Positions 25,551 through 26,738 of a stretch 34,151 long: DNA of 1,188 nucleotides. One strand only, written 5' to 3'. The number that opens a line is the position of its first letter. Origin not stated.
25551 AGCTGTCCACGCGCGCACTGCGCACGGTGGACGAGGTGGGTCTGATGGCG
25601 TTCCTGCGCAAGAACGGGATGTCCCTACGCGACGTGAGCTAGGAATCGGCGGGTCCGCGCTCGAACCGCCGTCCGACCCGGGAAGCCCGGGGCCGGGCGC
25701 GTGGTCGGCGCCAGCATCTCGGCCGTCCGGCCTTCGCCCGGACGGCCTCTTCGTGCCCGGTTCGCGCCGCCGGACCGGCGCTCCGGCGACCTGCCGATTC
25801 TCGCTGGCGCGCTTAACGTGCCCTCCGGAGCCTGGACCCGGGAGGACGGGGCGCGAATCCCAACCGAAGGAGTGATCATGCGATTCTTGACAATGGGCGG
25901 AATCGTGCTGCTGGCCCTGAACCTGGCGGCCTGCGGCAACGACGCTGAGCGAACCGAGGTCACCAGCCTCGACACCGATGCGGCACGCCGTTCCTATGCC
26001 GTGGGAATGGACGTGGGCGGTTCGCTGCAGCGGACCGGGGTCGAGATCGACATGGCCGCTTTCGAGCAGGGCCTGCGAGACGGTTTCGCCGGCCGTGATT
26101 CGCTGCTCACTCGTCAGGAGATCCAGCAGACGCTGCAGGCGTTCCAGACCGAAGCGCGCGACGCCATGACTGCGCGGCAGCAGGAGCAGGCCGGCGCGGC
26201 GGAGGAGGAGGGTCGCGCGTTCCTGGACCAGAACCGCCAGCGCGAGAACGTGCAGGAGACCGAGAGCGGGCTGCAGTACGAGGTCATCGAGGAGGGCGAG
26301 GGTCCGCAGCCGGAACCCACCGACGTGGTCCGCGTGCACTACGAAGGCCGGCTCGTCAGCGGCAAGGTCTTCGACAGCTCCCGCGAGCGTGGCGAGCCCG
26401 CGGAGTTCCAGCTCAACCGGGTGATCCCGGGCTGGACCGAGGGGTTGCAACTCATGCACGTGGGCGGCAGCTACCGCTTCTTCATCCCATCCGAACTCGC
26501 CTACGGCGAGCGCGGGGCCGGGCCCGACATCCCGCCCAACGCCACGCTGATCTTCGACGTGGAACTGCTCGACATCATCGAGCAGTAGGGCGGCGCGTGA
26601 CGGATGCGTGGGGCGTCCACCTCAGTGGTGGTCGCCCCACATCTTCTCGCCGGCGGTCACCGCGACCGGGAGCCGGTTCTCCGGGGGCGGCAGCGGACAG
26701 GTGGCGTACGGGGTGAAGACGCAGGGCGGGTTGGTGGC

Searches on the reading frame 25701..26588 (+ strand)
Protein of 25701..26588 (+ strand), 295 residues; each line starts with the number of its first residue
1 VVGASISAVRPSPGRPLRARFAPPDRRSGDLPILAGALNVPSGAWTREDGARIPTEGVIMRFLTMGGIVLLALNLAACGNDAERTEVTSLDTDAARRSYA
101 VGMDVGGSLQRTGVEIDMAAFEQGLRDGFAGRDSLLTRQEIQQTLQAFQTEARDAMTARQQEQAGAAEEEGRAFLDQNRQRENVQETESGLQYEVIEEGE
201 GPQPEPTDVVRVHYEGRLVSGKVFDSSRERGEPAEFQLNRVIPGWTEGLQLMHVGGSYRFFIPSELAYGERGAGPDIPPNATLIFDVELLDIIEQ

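Call 39: search_protein_families(library=pfam, proteins=[window:25701-26588:+], max_evalue=0.001)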
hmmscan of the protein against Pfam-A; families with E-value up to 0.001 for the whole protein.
window:25701-26588:+ (295 aa): 2 families
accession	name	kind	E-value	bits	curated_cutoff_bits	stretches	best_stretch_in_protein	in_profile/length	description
PF00254.34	FKBP_C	-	1.3e-32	112.4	21.1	1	202-290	2-94/94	FKBP-type peptidyl-prolyl cis-trans isomerase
PF01346.23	FKBP_N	-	5.2e-26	91.8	22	1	96-195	3-97/97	Domain amino terminal to FKBP-type peptidyl-prolyl isomerase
